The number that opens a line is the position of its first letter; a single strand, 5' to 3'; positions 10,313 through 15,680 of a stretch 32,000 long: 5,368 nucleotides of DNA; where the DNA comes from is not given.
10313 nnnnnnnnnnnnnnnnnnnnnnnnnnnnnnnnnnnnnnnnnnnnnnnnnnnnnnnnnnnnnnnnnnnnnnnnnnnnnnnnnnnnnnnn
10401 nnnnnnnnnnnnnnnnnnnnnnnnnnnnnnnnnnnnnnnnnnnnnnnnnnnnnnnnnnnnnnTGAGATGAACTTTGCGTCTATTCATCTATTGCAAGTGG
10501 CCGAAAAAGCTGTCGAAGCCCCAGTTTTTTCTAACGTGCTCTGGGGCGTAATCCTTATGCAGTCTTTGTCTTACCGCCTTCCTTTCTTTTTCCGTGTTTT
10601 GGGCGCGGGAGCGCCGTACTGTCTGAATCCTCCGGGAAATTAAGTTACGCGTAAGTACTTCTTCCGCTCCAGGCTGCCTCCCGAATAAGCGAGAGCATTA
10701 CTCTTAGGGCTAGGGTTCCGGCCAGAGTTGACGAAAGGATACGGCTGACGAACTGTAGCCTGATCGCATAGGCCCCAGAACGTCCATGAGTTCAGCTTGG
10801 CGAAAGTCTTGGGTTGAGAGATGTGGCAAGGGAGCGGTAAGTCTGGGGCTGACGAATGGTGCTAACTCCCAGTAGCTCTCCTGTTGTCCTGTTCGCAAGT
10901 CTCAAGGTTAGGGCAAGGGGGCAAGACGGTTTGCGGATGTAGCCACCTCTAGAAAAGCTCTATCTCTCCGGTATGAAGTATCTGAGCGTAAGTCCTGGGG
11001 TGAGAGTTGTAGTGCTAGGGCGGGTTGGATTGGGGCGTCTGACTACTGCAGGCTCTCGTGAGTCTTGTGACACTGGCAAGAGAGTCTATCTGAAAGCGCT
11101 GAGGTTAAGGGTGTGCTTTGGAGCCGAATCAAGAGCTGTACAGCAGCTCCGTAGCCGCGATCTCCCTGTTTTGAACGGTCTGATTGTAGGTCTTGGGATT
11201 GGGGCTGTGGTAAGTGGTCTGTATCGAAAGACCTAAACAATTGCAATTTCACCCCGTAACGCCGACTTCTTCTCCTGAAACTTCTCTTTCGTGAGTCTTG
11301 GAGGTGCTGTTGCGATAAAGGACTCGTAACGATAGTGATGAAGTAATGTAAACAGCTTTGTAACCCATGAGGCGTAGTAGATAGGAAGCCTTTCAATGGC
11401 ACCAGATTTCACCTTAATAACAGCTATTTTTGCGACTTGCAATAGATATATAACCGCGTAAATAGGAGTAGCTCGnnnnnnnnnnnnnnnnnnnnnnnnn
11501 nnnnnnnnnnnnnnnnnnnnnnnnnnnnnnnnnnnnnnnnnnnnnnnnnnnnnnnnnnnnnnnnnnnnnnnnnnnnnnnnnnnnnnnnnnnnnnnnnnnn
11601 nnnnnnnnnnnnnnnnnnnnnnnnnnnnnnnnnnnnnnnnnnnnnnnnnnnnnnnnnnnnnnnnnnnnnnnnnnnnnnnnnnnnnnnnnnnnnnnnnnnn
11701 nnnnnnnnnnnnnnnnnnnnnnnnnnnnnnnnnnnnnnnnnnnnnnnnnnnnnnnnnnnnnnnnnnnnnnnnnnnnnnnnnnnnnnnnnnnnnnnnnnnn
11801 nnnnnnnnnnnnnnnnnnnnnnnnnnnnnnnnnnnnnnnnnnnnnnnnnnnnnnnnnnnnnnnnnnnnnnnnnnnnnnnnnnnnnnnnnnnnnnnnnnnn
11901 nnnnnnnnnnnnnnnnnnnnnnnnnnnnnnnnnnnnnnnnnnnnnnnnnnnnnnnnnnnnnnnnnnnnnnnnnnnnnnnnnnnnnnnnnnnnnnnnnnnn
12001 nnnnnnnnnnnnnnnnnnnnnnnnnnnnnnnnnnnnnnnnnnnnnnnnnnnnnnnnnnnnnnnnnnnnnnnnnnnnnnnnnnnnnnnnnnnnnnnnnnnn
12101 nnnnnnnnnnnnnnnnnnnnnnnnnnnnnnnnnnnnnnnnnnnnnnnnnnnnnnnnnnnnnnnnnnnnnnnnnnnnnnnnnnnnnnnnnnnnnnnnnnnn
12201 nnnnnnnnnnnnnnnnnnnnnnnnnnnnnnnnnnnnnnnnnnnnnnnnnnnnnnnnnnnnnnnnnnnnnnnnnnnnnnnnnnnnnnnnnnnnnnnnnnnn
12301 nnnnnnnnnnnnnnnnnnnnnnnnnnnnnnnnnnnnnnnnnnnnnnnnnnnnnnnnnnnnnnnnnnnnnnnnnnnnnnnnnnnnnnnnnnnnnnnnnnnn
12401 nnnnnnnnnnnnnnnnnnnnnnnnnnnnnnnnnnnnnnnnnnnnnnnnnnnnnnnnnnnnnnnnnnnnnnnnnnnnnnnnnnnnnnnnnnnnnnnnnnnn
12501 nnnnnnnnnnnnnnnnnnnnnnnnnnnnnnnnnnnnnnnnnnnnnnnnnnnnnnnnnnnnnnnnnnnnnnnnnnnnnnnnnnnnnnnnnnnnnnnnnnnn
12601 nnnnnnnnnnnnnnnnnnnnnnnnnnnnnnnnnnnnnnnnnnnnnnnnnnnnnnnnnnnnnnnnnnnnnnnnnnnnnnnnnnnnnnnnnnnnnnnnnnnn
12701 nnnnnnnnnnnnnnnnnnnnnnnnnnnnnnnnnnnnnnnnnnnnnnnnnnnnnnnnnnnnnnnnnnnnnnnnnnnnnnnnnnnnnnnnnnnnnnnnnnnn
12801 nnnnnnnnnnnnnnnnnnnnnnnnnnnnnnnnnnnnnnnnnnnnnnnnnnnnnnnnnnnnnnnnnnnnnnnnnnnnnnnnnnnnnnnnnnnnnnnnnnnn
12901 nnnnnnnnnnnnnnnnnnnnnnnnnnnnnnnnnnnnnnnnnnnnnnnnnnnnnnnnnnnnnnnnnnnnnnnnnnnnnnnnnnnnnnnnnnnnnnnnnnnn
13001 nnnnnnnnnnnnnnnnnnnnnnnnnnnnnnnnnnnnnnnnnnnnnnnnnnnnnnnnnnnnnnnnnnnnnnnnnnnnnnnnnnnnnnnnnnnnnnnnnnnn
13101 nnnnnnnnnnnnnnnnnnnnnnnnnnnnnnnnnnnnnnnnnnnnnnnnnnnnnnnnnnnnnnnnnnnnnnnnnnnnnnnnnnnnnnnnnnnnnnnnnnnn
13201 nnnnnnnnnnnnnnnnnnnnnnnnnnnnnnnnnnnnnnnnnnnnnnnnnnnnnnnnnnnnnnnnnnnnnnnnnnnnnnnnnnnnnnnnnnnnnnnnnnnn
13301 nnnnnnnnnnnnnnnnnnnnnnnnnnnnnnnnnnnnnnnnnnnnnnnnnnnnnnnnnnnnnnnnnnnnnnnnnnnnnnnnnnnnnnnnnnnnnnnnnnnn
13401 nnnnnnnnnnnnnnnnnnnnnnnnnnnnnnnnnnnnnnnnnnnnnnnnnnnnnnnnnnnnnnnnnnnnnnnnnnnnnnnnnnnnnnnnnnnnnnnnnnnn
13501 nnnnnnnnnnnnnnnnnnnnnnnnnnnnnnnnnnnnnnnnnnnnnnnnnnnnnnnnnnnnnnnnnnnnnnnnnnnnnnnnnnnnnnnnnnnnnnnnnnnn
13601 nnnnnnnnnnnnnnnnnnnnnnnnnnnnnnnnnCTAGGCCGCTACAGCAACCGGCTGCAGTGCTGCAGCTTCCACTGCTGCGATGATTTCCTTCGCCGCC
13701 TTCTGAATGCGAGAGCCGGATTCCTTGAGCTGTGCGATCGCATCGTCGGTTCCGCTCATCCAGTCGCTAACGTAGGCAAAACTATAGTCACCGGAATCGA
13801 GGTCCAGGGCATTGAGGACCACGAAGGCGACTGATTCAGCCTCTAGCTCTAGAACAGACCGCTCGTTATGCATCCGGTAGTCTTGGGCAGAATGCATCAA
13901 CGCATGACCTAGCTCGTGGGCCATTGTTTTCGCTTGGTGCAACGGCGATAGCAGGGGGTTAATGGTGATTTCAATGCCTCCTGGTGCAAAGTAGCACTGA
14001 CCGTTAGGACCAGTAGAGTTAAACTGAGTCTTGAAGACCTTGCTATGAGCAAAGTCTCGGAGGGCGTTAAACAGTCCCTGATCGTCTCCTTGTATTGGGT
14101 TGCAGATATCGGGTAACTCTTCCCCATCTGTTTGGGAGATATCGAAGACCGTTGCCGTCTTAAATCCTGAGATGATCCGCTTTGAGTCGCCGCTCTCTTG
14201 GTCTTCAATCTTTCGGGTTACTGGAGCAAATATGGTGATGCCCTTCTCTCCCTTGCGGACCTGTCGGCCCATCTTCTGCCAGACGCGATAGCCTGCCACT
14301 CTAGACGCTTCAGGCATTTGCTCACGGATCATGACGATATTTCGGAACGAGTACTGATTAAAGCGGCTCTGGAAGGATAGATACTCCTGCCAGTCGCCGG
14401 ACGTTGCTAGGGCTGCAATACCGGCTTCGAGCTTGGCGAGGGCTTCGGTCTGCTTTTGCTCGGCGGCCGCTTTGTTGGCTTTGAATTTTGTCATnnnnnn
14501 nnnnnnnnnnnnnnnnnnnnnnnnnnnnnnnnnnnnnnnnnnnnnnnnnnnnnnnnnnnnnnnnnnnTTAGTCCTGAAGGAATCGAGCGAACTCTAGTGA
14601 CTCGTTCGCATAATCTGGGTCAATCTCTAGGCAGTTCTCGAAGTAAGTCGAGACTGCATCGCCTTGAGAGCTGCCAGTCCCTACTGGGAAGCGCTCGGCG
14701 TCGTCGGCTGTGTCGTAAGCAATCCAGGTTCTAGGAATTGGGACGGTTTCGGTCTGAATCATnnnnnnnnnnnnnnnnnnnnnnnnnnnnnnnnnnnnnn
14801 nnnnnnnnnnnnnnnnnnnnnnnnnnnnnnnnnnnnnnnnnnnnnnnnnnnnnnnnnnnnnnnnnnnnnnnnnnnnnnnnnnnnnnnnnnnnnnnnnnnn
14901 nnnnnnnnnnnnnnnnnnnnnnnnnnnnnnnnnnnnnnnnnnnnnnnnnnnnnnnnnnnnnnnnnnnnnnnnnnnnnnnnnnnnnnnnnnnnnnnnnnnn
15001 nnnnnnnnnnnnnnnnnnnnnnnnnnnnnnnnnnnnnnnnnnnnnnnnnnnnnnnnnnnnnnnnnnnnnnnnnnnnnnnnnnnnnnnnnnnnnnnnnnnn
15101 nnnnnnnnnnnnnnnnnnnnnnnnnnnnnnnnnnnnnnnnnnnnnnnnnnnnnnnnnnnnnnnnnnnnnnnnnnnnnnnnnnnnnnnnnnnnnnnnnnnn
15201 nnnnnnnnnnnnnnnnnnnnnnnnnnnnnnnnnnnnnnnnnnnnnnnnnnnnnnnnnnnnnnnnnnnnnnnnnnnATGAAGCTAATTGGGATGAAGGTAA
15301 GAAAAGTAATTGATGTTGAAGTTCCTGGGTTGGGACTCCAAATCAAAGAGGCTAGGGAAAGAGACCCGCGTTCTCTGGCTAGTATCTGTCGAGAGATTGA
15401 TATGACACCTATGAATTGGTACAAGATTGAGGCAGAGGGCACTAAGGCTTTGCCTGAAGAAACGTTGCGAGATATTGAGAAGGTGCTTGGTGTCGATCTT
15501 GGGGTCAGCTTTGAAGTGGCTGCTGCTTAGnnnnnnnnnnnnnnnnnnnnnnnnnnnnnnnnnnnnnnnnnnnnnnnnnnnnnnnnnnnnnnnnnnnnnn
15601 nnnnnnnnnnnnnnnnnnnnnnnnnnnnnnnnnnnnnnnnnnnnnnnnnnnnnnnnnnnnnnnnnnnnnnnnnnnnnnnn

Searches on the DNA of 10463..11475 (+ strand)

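Call 81: search_dna_similar(query=window:10463-11475:+, collection=plasmids, mode=distant, max_evalue=0.001, max_rows=15)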
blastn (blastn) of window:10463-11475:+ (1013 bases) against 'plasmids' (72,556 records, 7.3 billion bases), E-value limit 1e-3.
No match.

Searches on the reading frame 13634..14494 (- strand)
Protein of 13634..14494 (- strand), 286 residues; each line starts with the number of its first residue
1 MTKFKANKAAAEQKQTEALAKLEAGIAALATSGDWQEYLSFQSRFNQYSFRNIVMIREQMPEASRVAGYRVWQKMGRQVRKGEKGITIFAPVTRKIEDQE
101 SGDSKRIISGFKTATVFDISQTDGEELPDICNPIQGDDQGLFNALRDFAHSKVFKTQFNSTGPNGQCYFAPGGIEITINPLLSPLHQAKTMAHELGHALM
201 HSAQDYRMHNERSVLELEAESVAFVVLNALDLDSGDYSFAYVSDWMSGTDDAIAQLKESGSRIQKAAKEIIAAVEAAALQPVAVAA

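Call 9: search_protein_families(library=pfam, proteins=[window:13634-14494:-], max_evalue=0.01)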
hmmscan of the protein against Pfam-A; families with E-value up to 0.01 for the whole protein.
window:13634-14494:- (286 aa): 3 families
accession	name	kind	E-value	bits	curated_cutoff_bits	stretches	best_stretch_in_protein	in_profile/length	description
PF08401.16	ArdcN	-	2.6e-13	50.7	22.6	1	16-117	9-123/123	N-terminal domain of anti-restriction factor ArdC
PF06114.19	Peptidase_M78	-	3.9e-10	40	22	1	152-224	7-83/123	IrrE N-terminal-like domain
PF20573.4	DUF6782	-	0.0034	17.1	27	1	142-198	45-101/241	Putative metallopeptidase family (DUF6782)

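Call 85: search_dna_similar(query=window:13634-14494:-, collection=plasmids, mode=protein, max_evalue=1e-20, max_rows=20)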
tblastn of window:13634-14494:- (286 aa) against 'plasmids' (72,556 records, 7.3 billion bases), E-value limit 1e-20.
Records with a match: 1557; places in all: 1636; records where one place covers at least 80% of the query: 923.
Best place of each record, by identity: <60% 1557.
By first word of the organism name: Enterococcus 287; Lactiplantibacillus 280; Staphylococcus 178; Bacillus 120; Lacticaseibacillus 74; Lactococcus 66; Clostridium 65; Levilactobacillus 27; Pediococcus 22; Latilactobacillus 22; and 123 more.
By predicted mobility (MOB-suite, as given by PLSDB): conjugative 649; mobilizable 609; non-mobilizable 299.
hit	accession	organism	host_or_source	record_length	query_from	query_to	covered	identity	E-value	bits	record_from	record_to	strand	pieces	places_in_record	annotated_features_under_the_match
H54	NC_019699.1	Chroococcidiopsis thermalis PCC 7203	-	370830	3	261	91%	48.3%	4e-65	227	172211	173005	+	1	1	ArdC-like ssDNA-binding domain-containing protein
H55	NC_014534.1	Gloeothece verrucosa PCC 7822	fresh water in rice field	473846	13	261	87%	50.0%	7e-73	249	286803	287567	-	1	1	ArdC-like ssDNA-binding domain-containing protein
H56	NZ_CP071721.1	Acaryochloris sp. 'Moss Beach'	culture,intertidal zone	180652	7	261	89%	48.2%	5e-68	235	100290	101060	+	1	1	ArdC-like ssDNA-binding domain-containing protein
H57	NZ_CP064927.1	Acaryochloris marina S15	cell culture,surface of Pikea pinnata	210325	5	261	90%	47.5%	1e-67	234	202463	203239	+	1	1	ArdC-like ssDNA-binding domain-containing protein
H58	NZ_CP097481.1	Chroococcidiopsis sp. CCNUC1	cell culture,soil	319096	3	261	91%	47.0%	3e-67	233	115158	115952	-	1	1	ArdC-like ssDNA-binding domain-containing protein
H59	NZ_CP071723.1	Acaryochloris sp. 'Moss Beach'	culture,intertidal zone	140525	1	261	91%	46.4%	1e-66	231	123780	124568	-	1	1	ArdC-like ssDNA-binding domain-containing protein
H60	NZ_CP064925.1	Acaryochloris marina S15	cell culture,surface of Pikea pinnata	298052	5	261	90%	45.9%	2e-65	228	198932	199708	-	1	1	ArdC-like ssDNA-binding domain-containing protein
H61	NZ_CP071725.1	Acaryochloris sp. 'Moss Beach'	culture,intertidal zone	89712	5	261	90%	45.9%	5e-64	224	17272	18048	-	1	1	ArdC-like ssDNA-binding domain-containing protein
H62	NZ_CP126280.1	Curtobacterium sp. MCBD17_035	-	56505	6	245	84%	41.2%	1e-42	162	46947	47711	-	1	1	ArdC-like ssDNA-binding domain-containing protein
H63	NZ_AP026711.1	Cutibacterium granulosum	Homo sapiens,Acne pustule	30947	3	262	91%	37.9%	1e-37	148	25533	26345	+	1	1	ArdC-like ssDNA-binding domain-containing protein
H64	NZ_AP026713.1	Cutibacterium acnes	Homo sapiens,Acne pustule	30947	3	262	91%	37.9%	1e-37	148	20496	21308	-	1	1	ArdC-like ssDNA-binding domain-containing protein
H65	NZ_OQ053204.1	Cutibacterium acnes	-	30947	3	262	91%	37.9%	1e-37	148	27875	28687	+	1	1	ArdC-like ssDNA-binding domain-containing protein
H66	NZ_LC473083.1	Cutibacterium acnes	-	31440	3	262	91%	37.9%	1e-37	148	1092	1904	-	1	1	ArdC-like ssDNA-binding domain-containing protein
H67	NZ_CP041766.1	Tomitella fengzijianii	bat,pure culture,feces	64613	1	262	92%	37.5%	3e-41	158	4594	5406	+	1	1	ArdC-like ssDNA-binding domain-containing protein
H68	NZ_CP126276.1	Curtobacterium sp. MCBD17_003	-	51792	3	245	85%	40.0%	7e-43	163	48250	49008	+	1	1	ArdC-like ssDNA-binding domain-containing protein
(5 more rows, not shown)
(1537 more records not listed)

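Call 87: get_annotated_region(hit=H57, flank=2500)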
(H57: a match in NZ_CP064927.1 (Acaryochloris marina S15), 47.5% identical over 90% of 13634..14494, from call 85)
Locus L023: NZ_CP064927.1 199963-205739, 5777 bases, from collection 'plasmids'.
description: Acaryochloris marina S15 plasmid unnamed15, complete sequence
organism: Acaryochloris marina S15 (NCBI taxid 2762553)
taxonomy: Bacteria; Cyanobacteriota; Cyanophyceae; Acaryochloridales; Acaryochloridaceae; Acaryochloris; Acaryochloris marina; Acaryochloris marina S15
host: -; source: cell culture,surface of Pikea pinnata; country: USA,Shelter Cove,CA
typing (MOB-suite, as given by PLSDB): conjugative; relaxase MOBF; mating-pair formation MPF_T
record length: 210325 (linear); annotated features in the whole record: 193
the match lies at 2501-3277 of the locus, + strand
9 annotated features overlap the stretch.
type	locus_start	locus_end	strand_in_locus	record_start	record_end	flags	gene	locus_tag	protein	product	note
CDS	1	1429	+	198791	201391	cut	-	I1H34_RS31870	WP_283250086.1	tetratricopeptide repeat protein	-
CDS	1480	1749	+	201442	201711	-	-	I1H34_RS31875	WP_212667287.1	hypothetical protein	-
CDS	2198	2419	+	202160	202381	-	-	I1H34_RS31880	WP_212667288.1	hypothetical protein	-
CDS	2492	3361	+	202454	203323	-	-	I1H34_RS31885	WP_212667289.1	ArdC-like ssDNA-binding domain-containing protein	-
CDS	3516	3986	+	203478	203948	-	-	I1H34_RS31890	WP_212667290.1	hypothetical protein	-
CDS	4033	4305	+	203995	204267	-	-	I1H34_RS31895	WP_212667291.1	type II toxin-antitoxin system RelE/ParE family toxin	-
CDS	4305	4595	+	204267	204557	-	-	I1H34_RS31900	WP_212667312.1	HigA family addiction module antitoxin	-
CDS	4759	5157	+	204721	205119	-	-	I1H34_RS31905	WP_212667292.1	hypothetical protein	-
CDS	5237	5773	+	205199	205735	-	-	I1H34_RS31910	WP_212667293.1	hypothetical protein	-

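Call 88: get_annotated_region(hit=H56, flank=2500)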
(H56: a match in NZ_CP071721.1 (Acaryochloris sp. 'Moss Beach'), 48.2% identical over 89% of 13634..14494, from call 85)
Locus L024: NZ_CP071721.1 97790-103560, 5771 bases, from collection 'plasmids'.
description: Acaryochloris sp. 'Moss Beach' plasmid pMB04, complete sequence
organism: Acaryochloris sp. 'Moss Beach' (NCBI taxid 2740837)
taxonomy: Bacteria; Cyanobacteriota; Cyanophyceae; Acaryochloridales; Acaryochloridaceae; Acaryochloris; Acaryochloris sp. 'Moss Beach'
host: -; source: culture,intertidal zone; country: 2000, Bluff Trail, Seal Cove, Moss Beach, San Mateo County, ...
typing (MOB-suite, as given by PLSDB): mobilizable; relaxase MOBF
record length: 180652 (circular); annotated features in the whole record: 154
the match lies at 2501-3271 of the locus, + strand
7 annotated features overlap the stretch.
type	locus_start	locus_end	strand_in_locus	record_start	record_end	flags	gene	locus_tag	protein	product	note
CDS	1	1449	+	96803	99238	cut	-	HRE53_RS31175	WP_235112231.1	tetratricopeptide repeat protein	-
CDS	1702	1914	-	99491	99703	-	-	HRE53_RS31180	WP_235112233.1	hypothetical protein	-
CDS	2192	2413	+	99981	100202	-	-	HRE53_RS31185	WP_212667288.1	hypothetical protein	-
CDS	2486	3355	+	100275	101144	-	-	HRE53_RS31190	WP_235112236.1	ArdC-like ssDNA-binding domain-containing protein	-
CDS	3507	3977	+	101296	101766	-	-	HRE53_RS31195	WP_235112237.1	hypothetical protein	-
CDS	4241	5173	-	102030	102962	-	istB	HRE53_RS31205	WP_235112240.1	IS21-like element helper ATPase IstB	-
CDS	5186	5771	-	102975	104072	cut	istA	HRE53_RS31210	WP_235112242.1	IS21 family transposase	-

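Call 92: get_annotated_region(hit=H54, flank=2000)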
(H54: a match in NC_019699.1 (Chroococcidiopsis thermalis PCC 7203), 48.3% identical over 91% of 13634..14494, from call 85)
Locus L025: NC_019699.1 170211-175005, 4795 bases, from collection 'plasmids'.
description: Chroococcidiopsis thermalis PCC 7203 plasmid pCHRO.01, complete sequence
organism: Chroococcidiopsis thermalis PCC 7203 (NCBI taxid 251229)
taxonomy: Bacteria; Cyanobacteriota; Cyanophyceae; Chroococcidiopsidales; Chroococcidiopsidaceae; Chroococcidiopsis; Chroococcidiopsis thermalis; Chroococcidiopsis thermalis PCC 7203
host: -; source: -; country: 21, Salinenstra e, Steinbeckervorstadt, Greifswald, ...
typing (MOB-suite, as given by PLSDB): conjugative; relaxase MOBP; mating-pair formation MPF_T
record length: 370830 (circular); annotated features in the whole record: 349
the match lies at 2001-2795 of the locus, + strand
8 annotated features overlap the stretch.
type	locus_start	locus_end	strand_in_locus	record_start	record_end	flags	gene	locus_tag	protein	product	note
CDS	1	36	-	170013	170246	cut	-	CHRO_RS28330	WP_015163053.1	hypothetical protein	-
CDS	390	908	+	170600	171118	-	-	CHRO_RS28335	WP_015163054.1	methyltransferase domain-containing protein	-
CDS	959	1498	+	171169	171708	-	-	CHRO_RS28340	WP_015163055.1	hypothetical protein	-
CDS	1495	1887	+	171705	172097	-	-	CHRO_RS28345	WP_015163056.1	DUF3268 family zinc-finger domain-containing protein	-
CDS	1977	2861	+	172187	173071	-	-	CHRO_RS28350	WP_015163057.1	ArdC-like ssDNA-binding domain-containing protein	-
CDS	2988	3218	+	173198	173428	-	-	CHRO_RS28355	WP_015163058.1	hypothetical protein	-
CDS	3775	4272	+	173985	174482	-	-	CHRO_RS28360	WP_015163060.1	hypothetical protein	-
CDS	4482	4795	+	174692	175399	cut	-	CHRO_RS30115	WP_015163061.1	hypothetical protein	-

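Call 93: get_annotated_region(hit=H55, flank=2000)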
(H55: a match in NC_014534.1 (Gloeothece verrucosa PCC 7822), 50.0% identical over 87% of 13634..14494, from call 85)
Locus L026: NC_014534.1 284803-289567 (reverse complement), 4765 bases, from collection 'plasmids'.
description: Gloeothece verrucosa PCC 7822 plasmid Cy782202, complete sequence
organism: Gloeothece verrucosa PCC 7822 (NCBI taxid 497965)
taxonomy: Bacteria; Cyanobacteriota; Cyanophyceae; Chroococcales; Aphanothecaceae; Gloeothece; Gloeothece verrucosa; Gloeothece verrucosa PCC 7822
host: -; source: fresh water in rice field; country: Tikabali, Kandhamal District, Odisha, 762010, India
typing (MOB-suite, as given by PLSDB): conjugative; relaxase MOBF; mating-pair formation MPF_T
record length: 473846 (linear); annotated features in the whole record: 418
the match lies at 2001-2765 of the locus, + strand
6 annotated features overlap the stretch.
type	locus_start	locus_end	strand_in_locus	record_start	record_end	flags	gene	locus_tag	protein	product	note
CDS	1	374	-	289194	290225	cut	-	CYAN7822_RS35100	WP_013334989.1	TniQ family protein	-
CDS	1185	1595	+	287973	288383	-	-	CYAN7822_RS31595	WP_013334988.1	hypothetical protein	-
CDS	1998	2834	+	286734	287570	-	-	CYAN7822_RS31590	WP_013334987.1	ArdC-like ssDNA-binding domain-containing protein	-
CDS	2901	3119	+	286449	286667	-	-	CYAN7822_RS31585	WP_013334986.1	hypothetical protein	-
CDS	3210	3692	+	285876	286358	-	-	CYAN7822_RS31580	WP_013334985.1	hypothetical protein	-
CDS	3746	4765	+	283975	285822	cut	-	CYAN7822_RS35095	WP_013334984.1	hypothetical protein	-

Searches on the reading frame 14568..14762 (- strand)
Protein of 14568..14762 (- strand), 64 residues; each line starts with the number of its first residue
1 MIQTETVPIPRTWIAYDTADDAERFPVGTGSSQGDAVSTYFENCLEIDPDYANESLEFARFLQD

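Call 9: search_protein_families(library=pfam, proteins=[window:14568-14762:-], max_evalue=0.01)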
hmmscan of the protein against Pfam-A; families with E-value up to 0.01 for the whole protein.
window:14568-14762:- (64 aa): 0 families

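Call 20: find_encoding_contigs(protein=window:14568-14762:-, flank=10000, max_places=10)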
Protein window:14568-14762:- (64 aa): no gene with exactly this product is on record in the collection.

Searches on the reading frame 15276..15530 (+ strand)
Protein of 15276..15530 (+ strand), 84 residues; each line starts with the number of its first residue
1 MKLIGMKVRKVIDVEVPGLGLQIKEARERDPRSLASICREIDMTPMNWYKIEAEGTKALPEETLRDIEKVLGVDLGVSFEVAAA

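Call 79: search_protein_families(library=pfam, proteins=[window:15276-15530:+], max_evalue=0.01)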
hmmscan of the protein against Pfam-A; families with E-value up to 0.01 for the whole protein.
window:15276-15530:+ (84 aa): 1 family
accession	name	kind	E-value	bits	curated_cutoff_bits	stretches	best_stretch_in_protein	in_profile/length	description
PF13560.12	HTH_31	-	9.5e-05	23.1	27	1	19-74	2-57/64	Helix-turn-helix domain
